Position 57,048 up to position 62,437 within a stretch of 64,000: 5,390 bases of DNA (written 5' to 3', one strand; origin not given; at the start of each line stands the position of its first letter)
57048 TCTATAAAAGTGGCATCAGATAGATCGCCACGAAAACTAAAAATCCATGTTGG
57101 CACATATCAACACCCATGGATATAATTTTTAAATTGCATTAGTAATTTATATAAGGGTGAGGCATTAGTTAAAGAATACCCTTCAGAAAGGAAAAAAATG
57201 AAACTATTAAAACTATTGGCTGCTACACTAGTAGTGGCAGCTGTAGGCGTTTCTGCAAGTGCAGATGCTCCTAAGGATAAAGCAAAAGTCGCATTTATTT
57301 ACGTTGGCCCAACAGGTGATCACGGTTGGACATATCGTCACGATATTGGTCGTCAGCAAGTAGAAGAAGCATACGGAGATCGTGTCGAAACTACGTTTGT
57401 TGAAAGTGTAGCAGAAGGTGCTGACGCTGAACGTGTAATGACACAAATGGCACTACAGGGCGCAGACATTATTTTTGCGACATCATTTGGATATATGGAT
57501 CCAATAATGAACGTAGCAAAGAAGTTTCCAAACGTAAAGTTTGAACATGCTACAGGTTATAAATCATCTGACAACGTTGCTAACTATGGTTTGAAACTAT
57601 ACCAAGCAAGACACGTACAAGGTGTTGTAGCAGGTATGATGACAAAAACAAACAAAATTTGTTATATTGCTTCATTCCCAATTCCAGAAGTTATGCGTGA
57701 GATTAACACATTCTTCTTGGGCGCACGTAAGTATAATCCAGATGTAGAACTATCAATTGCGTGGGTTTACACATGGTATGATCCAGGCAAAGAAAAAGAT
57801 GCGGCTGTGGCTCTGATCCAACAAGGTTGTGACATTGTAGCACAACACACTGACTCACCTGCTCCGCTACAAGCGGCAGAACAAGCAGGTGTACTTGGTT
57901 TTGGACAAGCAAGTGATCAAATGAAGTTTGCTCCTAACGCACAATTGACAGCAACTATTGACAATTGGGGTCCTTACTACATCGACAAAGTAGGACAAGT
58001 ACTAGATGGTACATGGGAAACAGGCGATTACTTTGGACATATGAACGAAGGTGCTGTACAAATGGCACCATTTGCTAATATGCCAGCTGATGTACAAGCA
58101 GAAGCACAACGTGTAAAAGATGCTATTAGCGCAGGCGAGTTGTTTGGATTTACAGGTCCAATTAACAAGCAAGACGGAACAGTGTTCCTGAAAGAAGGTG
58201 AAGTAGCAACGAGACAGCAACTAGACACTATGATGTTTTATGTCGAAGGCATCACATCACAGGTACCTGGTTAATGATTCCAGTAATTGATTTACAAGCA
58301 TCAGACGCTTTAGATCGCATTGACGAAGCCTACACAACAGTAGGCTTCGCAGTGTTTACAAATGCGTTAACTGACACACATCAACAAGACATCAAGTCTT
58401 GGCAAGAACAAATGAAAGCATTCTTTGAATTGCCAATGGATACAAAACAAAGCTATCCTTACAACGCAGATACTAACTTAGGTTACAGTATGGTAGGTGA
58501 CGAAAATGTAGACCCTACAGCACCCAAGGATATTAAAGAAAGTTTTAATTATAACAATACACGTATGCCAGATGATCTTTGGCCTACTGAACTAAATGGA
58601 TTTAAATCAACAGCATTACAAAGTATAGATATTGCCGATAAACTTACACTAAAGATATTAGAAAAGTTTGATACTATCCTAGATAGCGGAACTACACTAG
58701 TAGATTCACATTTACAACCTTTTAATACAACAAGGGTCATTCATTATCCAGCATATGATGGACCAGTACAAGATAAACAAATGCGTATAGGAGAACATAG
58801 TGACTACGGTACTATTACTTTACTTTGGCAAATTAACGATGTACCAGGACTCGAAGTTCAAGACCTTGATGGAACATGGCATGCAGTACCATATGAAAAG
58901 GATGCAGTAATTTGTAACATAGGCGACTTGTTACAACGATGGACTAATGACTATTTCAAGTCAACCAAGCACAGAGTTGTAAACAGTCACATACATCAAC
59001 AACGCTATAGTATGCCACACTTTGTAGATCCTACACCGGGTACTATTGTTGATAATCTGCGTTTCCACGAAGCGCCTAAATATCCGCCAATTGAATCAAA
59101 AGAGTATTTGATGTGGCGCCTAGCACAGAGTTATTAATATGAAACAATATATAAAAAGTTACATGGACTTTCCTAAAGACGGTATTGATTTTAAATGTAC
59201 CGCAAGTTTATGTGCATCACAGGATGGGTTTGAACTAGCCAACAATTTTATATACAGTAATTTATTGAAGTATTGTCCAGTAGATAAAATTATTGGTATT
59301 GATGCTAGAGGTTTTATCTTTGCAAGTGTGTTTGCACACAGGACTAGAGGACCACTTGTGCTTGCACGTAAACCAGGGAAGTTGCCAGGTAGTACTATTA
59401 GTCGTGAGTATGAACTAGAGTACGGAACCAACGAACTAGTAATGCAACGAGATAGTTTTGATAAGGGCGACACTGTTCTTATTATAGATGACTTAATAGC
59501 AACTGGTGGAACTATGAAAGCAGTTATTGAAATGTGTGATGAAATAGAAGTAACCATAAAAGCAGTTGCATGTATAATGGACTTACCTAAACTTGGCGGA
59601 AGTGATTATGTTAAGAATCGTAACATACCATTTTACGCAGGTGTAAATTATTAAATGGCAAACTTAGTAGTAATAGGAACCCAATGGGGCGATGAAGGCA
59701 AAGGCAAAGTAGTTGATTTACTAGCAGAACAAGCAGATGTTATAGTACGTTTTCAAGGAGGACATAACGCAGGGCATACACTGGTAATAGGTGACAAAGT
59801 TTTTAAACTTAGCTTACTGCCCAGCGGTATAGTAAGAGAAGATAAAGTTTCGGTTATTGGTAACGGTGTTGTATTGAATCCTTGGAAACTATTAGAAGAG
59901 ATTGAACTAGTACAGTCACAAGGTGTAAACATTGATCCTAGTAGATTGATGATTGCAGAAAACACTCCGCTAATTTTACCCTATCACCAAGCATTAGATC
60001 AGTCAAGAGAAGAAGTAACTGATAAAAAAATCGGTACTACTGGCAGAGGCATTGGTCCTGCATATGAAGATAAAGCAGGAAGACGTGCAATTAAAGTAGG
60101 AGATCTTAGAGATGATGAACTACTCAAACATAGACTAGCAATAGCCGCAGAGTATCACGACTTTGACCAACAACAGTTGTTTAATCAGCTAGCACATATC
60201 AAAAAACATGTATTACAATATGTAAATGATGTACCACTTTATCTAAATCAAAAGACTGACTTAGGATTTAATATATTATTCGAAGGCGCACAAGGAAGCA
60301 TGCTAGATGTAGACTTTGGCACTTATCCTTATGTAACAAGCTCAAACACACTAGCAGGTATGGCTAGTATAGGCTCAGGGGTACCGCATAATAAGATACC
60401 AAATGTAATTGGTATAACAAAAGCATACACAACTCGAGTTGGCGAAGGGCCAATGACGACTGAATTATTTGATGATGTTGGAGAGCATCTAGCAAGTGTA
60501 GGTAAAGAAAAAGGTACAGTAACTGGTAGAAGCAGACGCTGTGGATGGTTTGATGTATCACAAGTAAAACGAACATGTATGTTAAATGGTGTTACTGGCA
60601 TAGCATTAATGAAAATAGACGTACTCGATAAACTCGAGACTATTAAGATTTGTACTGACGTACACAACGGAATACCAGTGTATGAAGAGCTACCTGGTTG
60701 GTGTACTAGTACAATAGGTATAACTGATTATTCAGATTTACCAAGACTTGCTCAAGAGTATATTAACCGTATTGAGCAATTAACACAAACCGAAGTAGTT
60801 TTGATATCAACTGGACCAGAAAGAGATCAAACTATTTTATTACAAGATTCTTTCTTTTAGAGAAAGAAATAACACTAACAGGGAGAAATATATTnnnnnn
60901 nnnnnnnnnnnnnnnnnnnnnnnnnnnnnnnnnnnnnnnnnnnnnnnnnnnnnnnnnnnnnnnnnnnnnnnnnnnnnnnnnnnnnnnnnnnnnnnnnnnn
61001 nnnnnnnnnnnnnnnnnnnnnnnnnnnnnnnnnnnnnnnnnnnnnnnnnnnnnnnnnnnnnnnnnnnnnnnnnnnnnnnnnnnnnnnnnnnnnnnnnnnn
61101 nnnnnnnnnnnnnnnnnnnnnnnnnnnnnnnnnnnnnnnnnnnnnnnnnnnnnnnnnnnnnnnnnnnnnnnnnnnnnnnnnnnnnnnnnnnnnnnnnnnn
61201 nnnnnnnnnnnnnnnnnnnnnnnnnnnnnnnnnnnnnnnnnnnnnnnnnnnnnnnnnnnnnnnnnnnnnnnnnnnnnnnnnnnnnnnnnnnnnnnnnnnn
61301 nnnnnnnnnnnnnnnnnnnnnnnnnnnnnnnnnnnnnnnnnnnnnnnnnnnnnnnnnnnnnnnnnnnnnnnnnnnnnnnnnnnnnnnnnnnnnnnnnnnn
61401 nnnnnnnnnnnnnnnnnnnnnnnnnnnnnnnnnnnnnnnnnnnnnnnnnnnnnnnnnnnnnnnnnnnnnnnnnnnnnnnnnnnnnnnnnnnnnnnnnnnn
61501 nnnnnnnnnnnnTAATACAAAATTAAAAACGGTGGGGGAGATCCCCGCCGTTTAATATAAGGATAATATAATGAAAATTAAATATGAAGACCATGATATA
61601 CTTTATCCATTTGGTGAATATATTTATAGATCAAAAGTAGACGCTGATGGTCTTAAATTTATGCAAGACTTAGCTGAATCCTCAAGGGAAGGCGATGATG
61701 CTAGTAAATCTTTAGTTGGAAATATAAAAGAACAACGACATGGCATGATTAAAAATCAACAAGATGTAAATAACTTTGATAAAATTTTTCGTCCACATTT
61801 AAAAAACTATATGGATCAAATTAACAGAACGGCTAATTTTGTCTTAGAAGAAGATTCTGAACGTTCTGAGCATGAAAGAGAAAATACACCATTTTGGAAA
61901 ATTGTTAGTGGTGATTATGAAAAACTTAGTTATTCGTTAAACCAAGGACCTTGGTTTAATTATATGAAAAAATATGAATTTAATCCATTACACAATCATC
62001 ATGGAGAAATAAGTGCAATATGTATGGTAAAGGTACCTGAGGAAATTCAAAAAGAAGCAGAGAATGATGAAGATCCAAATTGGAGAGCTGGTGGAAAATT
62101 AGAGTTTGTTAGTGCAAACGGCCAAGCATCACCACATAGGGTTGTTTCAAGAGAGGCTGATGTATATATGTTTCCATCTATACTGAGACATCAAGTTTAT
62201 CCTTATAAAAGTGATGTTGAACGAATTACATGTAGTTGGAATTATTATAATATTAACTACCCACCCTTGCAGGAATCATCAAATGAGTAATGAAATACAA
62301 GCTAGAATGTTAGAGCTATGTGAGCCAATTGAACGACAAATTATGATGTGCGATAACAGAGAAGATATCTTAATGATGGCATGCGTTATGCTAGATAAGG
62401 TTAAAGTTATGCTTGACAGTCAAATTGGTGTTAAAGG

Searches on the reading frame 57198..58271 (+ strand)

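Call 3: search_protein_families(library=pfam, proteins=[window:57198-58271:+], max_evalue=0.01)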
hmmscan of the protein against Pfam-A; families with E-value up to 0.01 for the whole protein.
window:57198-58271:+ (358 aa): 1 family
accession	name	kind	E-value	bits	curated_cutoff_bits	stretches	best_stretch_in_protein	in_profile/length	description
PF02608.20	Bmp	-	1.6e-48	165.7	24.1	1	29-304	2-284/301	ABC transporter substrate-binding protein PnrA-like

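Call 4: search_protein_families(library=ncbifam, proteins=[window:57198-58271:+], max_evalue=0.01)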
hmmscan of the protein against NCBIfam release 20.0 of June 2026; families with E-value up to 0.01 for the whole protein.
window:57198-58271:+ (358 aa): 1 family
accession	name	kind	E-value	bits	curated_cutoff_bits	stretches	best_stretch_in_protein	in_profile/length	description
NF047927.1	ABC_BMP_B6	equivalog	1.4e-20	73.7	400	1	30-315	4-297/314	putative B6 ABC transporter substrate-binding protein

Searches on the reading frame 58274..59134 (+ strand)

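Call 3: search_protein_families(library=pfam, proteins=[window:58274-59134:+], max_evalue=0.01)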
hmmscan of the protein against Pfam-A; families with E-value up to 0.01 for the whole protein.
window:58274-59134:+ (287 aa): 2 families
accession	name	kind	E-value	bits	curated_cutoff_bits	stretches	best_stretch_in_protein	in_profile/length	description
PF03171.26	2OG-FeII_Oxy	-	5.1e-21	75.3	23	1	155-253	6-101/101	2OG-Fe(II) oxygenase superfamily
PF14226.12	DIOX_N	-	2e-16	61.2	27.3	1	2-101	1-102/117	non-haem dioxygenase in morphine synthesis N-terminal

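Call 4: search_protein_families(library=ncbifam, proteins=[window:58274-59134:+], max_evalue=0.01)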
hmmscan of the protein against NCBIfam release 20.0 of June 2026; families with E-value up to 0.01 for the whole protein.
window:58274-59134:+ (287 aa): 0 families

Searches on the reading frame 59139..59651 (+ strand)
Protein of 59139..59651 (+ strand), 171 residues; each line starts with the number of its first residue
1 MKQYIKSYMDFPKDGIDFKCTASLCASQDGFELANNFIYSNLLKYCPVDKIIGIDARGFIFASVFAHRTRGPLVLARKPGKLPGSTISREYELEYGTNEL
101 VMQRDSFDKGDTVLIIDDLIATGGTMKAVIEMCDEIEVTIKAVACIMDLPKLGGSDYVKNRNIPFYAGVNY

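Call 3: search_protein_families(library=pfam, proteins=[window:59139-59651:+], max_evalue=0.01)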
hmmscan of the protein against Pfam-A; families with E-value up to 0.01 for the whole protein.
window:59139-59651:+ (171 aa): 2 families
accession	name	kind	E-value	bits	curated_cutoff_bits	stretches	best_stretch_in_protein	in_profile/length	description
PF00156.33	Pribosyltran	-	1.1e-11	44.8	26.3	1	49-148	31-125/158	Phosphoribosyl transferase domain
PF14681.12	UPRTase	-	0.0026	17.7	27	1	109-146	119-156/206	Uracil phosphoribosyltransferase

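Call 4: search_protein_families(library=ncbifam, proteins=[window:59139-59651:+], max_evalue=0.01)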
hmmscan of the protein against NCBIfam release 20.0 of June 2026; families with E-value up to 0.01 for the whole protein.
window:59139-59651:+ (171 aa): 26 families (the best 25 are shown)
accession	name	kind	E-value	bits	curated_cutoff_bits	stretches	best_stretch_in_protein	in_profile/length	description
NF002636.0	PRK02304.1-5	equivalog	5.2e-49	166.1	125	1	2-162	10-169/176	adenine phosphoribosyltransferase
NF002634.0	PRK02304.1-3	equivalog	1.3e-44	152.1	170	1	2-169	11-177/182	adenine phosphoribosyltransferase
TIGR01090.1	apt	equivalog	3.2e-44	151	185.85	1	1-166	1-164/169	adenine phosphoribosyltransferase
NF002632.0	PRK02304.1-1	equivalog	2.2e-40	138.3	243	1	1-170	11-179/183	adenine phosphoribosyltransferase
NF002633.0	PRK02304.1-2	equivalog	7.9e-40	136.4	224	1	1-162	3-163/172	adenine phosphoribosyltransferase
NF009211.0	PRK12560.1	equivalog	2.5e-20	73.1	188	1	47-160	51-164/187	adenine phosphoribosyltransferase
NF002635.0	PRK02304.1-4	subfamily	1.5e-17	63.7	146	1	46-159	53-162/188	adenine phosphoribosyltransferase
NF040646.1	HPT_Archaea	equivalog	1.6e-16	60.4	200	1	47-148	53-152/184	hypoxanthine/guanine phosphoribosyltransferase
NF006671.0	PRK09219.1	equivalog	8.7e-12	44.9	177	1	40-164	43-171/192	xanthine phosphoribosyltransferase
TIGR01743.1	purR_Bsub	equivalog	1.4e-11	43.9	258.7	1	47-148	128-232/268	pur operon repressor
NF006328.0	PRK08558.1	equivalog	5.2e-10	39.3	184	1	43-150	107-216/238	adenine phosphoribosyltransferase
TIGR01744.1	XPRTase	equivalog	1.5e-08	34.5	164.45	1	43-164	46-171/191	xanthine phosphoribosyltransferase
NF005592.0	PRK07322.1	subfamily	1.8e-07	30.7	143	1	44-147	47-157/180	adenine phosphoribosyltransferase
NF002620.0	PRK02277.1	subfamily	3.5e-07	30.1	115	1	47-148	86-179/201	orotate phosphoribosyltransferase-like protein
TIGR00336.1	pyrE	equivalog_domain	6.1e-07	29.4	106.8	1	38-167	45-166/173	orotate phosphoribosyltransferase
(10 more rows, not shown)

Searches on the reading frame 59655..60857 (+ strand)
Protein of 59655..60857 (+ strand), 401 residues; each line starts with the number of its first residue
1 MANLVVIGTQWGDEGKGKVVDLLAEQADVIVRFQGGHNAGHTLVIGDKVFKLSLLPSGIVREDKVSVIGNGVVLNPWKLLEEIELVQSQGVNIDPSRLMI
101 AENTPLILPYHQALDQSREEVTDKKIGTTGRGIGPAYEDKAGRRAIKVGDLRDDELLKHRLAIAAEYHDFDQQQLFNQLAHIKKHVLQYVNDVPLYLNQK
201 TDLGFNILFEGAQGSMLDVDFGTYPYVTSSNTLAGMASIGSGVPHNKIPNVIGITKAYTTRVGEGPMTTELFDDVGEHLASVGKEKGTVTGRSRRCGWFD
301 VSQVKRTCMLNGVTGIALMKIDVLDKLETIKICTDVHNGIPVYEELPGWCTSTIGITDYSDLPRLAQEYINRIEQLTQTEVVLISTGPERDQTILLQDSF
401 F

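Call 3: search_protein_families(library=pfam, proteins=[window:59655-60857:+], max_evalue=0.01)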
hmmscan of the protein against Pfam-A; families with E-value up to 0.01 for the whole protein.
window:59655-60857:+ (401 aa): 1 family
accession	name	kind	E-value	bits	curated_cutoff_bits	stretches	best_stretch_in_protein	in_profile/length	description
PF00709.27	Adenylsucc_synt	-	2.5e-157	524.3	27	1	5-394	1-416/416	Adenylosuccinate synthetase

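Call 4: search_protein_families(library=ncbifam, proteins=[window:59655-60857:+], max_evalue=0.01)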
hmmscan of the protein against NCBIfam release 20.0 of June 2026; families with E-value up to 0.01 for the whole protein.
window:59655-60857:+ (401 aa): 6 families
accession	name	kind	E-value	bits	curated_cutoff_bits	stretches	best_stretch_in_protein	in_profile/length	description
NF002223.0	PRK01117.1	equivalog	5.2e-166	552.7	402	1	1-400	1-428/430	adenylosuccinate synthase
TIGR00184.1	purA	equivalog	8.6e-141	469.6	395.55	1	5-399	1-423/425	adenylosuccinate synthase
NF010357.0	PRK13785.1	equivalog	1.4e-100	337.1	700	1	4-399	3-453/455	adenylosuccinate synthase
NF010355.0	PRK13783.1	equivalog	1.5e-98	330.6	445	1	3-392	2-400/404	adenylosuccinate synthase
NF003295.0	PRK04293.1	equivalog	6.8e-79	265.2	368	3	179-326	142-287/337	adenylosuccinate synthetase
NF038379.2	amino_Aden_PurZ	exception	1.1e-38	133.2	300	1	5-311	3-292/293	succino-amino-deoxyadenylate synthase PurZ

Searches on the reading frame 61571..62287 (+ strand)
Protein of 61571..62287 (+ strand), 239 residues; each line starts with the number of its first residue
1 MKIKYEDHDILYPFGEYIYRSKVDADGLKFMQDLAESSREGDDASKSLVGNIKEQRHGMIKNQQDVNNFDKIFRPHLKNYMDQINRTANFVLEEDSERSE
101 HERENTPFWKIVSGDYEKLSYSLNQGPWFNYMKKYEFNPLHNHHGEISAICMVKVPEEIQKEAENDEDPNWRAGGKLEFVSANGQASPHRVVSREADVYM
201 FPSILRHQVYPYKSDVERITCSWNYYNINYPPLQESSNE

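Call 3: search_protein_families(library=pfam, proteins=[window:61571-62287:+], max_evalue=0.01)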
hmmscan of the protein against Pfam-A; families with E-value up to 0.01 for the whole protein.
window:61571-62287:+ (239 aa): 1 family
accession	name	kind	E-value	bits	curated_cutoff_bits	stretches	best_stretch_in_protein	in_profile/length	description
PF13759.12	2OG-FeII_Oxy_5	-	4.3e-15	56.4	27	1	128-224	3-101/101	Putative 2OG-Fe(II) oxygenase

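Call 4: search_protein_families(library=ncbifam, proteins=[window:61571-62287:+], max_evalue=0.01)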
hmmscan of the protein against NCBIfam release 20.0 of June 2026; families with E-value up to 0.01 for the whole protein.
window:61571-62287:+ (239 aa): 1 family
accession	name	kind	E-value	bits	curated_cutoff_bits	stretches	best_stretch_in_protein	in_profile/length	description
TIGR02466.1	TIGR02466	subfamily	2.7e-07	30.6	62.5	1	128-225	99-198/201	TIGR02466 family protein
